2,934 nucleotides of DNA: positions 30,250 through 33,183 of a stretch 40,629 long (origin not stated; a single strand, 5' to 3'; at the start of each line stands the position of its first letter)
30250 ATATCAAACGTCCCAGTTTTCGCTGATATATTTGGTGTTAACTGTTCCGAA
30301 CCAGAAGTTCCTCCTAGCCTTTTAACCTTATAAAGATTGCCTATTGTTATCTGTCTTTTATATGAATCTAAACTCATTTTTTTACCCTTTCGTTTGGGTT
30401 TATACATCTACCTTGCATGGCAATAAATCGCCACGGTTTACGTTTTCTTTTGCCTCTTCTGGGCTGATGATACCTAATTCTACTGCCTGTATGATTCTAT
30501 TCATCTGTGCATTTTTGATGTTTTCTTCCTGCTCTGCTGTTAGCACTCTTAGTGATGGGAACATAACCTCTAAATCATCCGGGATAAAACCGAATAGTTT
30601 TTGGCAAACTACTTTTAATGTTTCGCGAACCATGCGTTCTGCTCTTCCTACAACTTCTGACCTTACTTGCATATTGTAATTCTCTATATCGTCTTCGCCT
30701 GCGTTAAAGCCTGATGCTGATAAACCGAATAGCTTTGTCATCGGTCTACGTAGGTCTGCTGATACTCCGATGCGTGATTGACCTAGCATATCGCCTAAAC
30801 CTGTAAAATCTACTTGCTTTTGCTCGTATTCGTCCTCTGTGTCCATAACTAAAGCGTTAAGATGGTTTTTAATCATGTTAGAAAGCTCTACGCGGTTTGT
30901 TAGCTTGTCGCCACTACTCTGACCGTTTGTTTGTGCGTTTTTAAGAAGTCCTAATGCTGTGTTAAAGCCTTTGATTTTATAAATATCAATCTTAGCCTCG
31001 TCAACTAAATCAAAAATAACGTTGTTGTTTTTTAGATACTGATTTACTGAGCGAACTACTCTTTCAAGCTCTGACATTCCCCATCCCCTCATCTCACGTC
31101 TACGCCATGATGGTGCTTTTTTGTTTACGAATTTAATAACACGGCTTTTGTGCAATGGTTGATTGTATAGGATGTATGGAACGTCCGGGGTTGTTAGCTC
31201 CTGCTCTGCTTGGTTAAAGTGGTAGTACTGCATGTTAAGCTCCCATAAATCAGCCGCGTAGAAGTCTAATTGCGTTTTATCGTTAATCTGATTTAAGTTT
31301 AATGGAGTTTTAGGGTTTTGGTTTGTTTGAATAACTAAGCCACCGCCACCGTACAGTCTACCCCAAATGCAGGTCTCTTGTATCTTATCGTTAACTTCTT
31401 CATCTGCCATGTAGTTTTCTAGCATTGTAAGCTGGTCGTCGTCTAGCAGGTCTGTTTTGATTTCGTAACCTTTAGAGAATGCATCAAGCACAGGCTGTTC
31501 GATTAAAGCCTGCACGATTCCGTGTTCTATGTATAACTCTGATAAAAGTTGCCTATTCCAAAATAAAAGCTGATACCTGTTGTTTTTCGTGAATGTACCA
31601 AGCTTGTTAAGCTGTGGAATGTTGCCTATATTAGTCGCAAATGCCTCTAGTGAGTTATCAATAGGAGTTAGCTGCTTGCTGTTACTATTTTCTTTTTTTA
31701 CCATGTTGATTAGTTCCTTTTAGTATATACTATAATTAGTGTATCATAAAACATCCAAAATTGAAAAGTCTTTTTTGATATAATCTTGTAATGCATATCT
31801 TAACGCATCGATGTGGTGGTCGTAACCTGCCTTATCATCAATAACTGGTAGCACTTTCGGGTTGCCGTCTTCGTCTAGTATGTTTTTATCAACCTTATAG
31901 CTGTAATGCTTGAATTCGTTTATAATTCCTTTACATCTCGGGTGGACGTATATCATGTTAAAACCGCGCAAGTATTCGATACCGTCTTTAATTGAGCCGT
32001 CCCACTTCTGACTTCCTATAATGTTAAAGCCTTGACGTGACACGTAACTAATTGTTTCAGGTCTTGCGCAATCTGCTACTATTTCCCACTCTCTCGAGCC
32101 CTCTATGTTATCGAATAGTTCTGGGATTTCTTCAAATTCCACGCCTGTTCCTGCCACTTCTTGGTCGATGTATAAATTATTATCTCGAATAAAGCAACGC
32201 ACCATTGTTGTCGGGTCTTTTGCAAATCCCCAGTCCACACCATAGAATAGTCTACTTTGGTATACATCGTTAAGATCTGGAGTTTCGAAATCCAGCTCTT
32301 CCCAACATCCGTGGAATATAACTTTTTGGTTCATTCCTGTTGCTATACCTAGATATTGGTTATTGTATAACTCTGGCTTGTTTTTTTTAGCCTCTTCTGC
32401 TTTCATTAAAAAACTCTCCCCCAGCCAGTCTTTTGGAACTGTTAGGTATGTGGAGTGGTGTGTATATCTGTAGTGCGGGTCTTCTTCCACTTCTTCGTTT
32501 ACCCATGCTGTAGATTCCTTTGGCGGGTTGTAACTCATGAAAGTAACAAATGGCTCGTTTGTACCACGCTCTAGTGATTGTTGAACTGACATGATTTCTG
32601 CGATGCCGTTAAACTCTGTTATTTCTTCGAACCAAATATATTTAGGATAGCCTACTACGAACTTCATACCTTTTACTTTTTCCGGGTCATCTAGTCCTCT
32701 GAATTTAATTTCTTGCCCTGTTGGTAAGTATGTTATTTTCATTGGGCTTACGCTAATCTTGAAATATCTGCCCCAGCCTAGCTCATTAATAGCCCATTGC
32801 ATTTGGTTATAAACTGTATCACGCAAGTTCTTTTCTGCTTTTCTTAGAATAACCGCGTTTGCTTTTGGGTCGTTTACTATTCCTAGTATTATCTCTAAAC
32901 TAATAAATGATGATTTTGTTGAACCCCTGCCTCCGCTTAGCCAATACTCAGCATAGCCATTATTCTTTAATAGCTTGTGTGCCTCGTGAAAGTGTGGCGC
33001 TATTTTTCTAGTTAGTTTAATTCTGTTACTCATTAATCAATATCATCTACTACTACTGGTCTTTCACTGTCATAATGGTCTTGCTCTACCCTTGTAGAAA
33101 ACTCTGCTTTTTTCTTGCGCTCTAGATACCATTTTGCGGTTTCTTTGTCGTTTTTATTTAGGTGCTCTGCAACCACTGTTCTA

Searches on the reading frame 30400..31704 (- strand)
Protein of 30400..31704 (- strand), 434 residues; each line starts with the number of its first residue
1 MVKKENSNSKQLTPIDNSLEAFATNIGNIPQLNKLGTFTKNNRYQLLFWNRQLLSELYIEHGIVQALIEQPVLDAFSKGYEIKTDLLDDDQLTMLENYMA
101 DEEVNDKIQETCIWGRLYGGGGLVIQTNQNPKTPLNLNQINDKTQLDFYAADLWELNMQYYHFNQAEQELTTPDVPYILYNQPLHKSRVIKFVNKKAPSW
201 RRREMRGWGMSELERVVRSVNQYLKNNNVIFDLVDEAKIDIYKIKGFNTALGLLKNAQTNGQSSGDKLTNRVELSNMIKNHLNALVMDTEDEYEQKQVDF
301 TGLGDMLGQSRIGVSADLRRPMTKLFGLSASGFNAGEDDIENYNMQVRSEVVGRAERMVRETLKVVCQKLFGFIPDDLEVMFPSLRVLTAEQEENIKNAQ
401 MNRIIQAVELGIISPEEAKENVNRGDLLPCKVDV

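Call 9: search_protein_families(library=pfam, proteins=[window:30400-31704:-], max_evalue=0.01)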
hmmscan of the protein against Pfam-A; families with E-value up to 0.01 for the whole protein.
window:30400-31704:- (434 aa): 1 family
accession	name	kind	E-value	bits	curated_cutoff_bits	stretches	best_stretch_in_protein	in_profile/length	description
PF06381.16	Phage_portal_3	-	1.7e-62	211.7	33.8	1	55-403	4-354/357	Phage portal protein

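Call 13: search_dna_similar(query=window:30400-31704:-, collection=phages, mode=protein, max_rows=30)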
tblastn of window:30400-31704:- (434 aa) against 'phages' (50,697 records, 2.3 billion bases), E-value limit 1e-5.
Records with a match: 596; places in all: 597; records where one place covers at least 80% of the query: 130.
Best place of each record, by identity: <60% 596.
By first word of the organism name: Vibrio 263; Klebsiella 76; Acinetobacter 68; Escherichia 58; Rhizobium 18; Yersinia 17; Pseudomonas 10; Edwardsiella 8; Aeromonas 8; Burkholderia 7; and 33 more.
By host as written in the record: - 263; Klebsiella pneumoniae 43; Acinetobacter baumannii 35; Escherichia coli 19; Vibrio cyclitrophicus 16; Escherichia coli K-12 MG1655 15; Yersinia enterocolitica 14; Vibrio crassostreae 6; and 123 more.
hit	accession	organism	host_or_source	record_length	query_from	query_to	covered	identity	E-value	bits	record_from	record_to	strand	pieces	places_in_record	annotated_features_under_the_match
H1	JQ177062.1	Bdellovibrio phage phi1422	Bdellovibrio bacteriovorus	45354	25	433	94%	40.8%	3e-95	318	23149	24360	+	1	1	putative portal protein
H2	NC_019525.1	Bdellovibrio phage phi1422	Bdellovibrio bacteriovorus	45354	25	433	94%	40.8%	3e-95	318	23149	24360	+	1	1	portal protein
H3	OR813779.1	Vibrio phage vB_VpM-pA2SJ1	Vibrio parahaemolyticus KCTC 2471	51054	2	409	94%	25.9%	4e-25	114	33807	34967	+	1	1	portal protein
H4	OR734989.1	Vibrio phage vB_VpP_1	Vibrio parahaemolyticus ATCC17802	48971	2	409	94%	25.7%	1e-25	115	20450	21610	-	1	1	coil containing protein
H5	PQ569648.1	Klebsiella phage P12620-1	Klebsiella sp.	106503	1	422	97%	24.7%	1e-28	125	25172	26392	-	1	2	hypothetical protein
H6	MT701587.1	Burkholderia phage Magia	Burkholderia cenocepacia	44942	2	415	95%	24.9%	3e-21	102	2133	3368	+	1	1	portal protein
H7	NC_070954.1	Burkholderia phage Magia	Burkholderia cenocepacia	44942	2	415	95%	24.9%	3e-21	102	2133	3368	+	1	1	portal protein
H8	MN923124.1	Acinetobacter phage LAPP1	Acinetobacter pittii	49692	3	422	97%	24.6%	3e-27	120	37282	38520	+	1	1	portal protein | hypothetical protein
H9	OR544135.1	Pasteurella phage Pmp4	Pasteurella multocida Past30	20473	15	399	89%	26.5%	1e-27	122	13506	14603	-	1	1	portal protein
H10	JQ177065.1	Pectobacterium phage ZF40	Pectobacterium carotovorum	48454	42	417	87%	27.1%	3e-26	117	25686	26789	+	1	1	putative portal protein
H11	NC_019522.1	Pectobacterium phage ZF40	Pectobacterium carotovorum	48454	42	417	87%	27.1%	3e-26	117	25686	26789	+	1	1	portal protein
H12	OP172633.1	Agathobaculum phage AB434P2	Agathobaculum butyriciproducens DA434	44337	8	418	95%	24.7%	7e-27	119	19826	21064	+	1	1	hypothetical protein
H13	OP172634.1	Agathobaculum phage AB434P3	Agathobaculum butyriciproducens DA434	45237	8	418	95%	24.7%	7e-27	119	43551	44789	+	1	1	hypothetical protein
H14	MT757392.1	Klebsiella phage vB_KleM_KB2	Klebsiella pneumoniae 0915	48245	17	422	94%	24.8%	5e-27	120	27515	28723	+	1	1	hypothetical protein | large subunit terminase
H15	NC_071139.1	Klebsiella phage vB_KleM_KB2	Klebsiella pneumoniae 0915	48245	17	422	94%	24.8%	5e-27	120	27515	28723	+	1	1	portal protein | terminase large subunit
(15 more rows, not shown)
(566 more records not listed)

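Call 14: get_annotated_region(hit=H2, flank=9000)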
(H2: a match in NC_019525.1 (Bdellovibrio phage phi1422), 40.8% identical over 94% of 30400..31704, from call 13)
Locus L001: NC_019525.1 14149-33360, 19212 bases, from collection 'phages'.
description: Bdellovibrio phage phi1422, complete genome.
organism: Bdellovibrio phage phi1422 (NCBI taxid 1127515)
taxonomy: Viruses; Duplodnaviria; Heunggongvirae; Uroviricota; Caudoviricetes
host: Bdellovibrio bacteriovorus; source: sewage; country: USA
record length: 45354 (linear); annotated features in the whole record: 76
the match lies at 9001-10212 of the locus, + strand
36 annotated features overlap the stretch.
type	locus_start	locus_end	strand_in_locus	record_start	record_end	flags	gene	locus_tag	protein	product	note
CDS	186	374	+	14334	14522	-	-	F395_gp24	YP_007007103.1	hypothetical protein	phi1422gp24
CDS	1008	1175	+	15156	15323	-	-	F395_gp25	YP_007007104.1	hypothetical protein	phi1422gp25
CDS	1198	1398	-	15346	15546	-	-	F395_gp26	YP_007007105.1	hypothetical protein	phi1422gp26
CDS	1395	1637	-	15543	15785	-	-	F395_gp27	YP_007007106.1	hypothetical protein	phi1422gp27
CDS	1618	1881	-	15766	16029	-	-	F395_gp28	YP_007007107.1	hypothetical protein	phi1422gp28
CDS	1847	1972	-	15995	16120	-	-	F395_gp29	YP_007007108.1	hypothetical protein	phi1422gp29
CDS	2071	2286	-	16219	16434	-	-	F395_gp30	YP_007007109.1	hypothetical protein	phi1422gp30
CDS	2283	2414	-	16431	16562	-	-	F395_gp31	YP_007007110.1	hypothetical protein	phi1422gp31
CDS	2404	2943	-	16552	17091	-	-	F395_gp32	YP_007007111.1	hypothetical protein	phi1422gp32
CDS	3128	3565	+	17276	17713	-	-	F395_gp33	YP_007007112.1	hypothetical protein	phi1422gp33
CDS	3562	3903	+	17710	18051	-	-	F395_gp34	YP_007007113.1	hypothetical protein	phi1422gp34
CDS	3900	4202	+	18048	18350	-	-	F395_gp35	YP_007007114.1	hypothetical protein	phi1422gp35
CDS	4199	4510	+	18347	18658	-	-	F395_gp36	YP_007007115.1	hypothetical protein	phi1422gp36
CDS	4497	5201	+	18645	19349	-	-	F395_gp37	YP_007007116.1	hypothetical protein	phi1422gp37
CDS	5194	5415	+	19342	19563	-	-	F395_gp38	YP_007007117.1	hypothetical protein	phi1422gp38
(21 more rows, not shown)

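Call 15: find_related_loci(query=window:30400-31704:-, collection=viral_contigs, flank=10000)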
Query window:30400-31704:- (434 aa) in viral_contigs; peptide patterns used: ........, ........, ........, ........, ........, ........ (x = any residue, [..] = any of these).
9 stretches matched a pattern; 2 encode a relative of the query (tblastn E <= 1e-3); 2 distinct loci.
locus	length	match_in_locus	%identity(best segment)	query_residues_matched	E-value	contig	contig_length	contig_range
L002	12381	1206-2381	36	8-417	6e-80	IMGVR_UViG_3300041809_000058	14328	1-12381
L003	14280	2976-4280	34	1-433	1e-73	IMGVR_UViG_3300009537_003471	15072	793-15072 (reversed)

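Call 108: get_annotated_region(hit=H11, flank=9000)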
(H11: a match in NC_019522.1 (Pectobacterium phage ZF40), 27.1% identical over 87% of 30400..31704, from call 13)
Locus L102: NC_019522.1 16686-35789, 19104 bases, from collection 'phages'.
description: Pectobacterium phage ZF40, complete genome.
organism: Pectobacterium phage ZF40 (NCBI taxid 1127516)
taxonomy: Viruses; Duplodnaviria; Heunggongvirae; Uroviricota; Caudoviricetes
host: Pectobacterium carotovorum; source: induced lysogen; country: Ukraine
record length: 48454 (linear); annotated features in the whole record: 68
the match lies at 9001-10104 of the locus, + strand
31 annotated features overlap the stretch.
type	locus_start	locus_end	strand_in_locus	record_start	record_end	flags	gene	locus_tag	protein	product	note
CDS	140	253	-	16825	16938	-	-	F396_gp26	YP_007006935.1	hypothetical protein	ZF40gp26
CDS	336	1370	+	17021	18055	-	-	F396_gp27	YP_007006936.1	DNA methyltransferase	gp27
CDS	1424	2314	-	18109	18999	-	-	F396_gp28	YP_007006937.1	integrase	gp28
CDS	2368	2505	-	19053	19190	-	-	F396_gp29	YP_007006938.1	hypothetical protein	ZF40gp29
CDS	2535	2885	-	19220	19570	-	-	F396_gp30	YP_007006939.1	hypothetical protein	gp30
CDS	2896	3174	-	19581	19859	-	-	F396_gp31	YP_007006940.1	hypothetical protein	ZF40gp31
CDS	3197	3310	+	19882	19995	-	-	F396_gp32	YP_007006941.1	hypothetical protein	ZF40gp32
CDS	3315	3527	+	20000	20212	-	-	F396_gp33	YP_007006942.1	holin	gp33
CDS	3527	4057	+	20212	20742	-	-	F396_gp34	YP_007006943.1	lysozyme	gp34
CDS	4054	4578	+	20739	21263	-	-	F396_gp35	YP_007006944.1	hypothetical protein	gp35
CDS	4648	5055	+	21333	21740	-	-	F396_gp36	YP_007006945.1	Mom-like DNA modification protein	gp36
CDS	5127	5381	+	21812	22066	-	-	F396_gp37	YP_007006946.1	DNA polymerase III theta subunit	gp37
CDS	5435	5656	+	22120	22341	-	-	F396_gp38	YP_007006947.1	hypothetical protein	ZF40gp38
CDS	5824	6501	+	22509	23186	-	-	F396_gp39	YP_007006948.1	transposase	gp39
CDS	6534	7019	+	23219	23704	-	-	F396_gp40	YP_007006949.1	DUF2280 domain-containing protein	gp40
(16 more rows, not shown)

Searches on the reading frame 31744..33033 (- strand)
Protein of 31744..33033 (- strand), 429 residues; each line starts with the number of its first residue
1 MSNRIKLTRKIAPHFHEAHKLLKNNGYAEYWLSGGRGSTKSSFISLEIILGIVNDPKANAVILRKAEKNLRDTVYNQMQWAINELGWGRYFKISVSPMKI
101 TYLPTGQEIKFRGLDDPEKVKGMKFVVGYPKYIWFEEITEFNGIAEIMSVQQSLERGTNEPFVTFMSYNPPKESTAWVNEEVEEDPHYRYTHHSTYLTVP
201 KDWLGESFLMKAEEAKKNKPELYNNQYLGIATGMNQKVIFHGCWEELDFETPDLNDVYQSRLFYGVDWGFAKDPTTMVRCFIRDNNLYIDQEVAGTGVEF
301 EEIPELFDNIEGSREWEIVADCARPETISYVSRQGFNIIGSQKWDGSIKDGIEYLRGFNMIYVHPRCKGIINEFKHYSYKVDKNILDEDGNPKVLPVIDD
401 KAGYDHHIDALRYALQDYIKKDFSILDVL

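Call 9: search_protein_families(library=pfam, proteins=[window:31744-33033:-], max_evalue=0.01)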
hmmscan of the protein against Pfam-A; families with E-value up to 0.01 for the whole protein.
window:31744-33033:- (429 aa): 3 families
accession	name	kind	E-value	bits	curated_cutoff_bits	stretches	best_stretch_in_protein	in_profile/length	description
PF04466.19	Terminase_3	-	1e-34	120.3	23.2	1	33-229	8-200/201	Phage terminase large subunit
PF17288.8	Terminase_3C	-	1.9e-15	58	26.7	1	267-417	1-155/155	Terminase RNAseH like domain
PF03237.21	Terminase_6N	-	8.1e-06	26.1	22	1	33-242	3-210/215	Terminase large subunit, T4likevirus-type, N-terminal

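Call 94: search_dna_similar(query=window:31744-33030:-, collection=phages, mode=protein, max_rows=8)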
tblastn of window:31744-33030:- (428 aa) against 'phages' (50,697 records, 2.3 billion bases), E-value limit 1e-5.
Records with a match: 1373; places in all: 1378; records where one place covers at least 80% of the query: 962.
Best place of each record, by identity: <60% 1373.
By first word of the organism name: Streptococcus 239; Staphylococcus 149; Salmonella 133; Enterococcus 88; Bacteroides 86; Clostridium 63; Flavobacterium 61; Bacillus 50; Klebsiella 47; Acinetobacter 43; and 70 more.
By host as written in the record: - 166; Staphylococcus aureus 39; Clostridium sporogenes ATCC-15579 30; Klebsiella pneumoniae 28; Enterococcus faecalis 27; Flavobacterium sp. LMO9 23; Acinetobacter baumannii 20; Pseudomonas aeruginosa 19; and 546 more.
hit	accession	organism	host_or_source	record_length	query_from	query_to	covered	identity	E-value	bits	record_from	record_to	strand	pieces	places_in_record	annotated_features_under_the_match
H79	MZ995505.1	Clostridium phage vB_CpeP_PMQ04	Clostridium perfringens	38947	1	420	98%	38.9%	3e-36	268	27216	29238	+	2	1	terminase large subunit (x2) | NUMOD4 motif-containing HNH endonuclease | small terminase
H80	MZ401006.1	Clostridium phage CPQ4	Clostridium perfringens JCM 1290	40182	1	420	98%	38.9%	3e-36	268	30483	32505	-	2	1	terminase large subunit | homing endocuclease | large terminase | small terminase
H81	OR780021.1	Clostridium phage XP41-N3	Clostridium perfringens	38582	1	420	98%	38.6%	2e-75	261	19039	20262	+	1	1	terminase large subunit | small terminase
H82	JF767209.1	Clostridium phage phiCP34O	Clostridium perfringens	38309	1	420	98%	38.6%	2e-75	261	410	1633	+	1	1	phage terminase large subunit | hypothetical protein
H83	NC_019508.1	Clostridium phage phiCP34O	Clostridium perfringens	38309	1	420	98%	38.6%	2e-75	261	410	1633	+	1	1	terminase large subunit | terminase small subunit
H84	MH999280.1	Clostridium phage CPD1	Clostridium perfringens 2589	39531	1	420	98%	38.6%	2e-75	261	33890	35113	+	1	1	terminase large subunit | putative small terminase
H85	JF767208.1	Clostridium phage phiCP13O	Clostridium perfringens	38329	1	420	98%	38.6%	2e-75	261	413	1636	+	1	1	phage terminase large subunit | hypothetical protein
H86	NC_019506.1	Clostridium phage phiCP13O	Clostridium perfringens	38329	1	420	98%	38.6%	2e-75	261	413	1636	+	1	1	terminase large subunit | terminase small subunit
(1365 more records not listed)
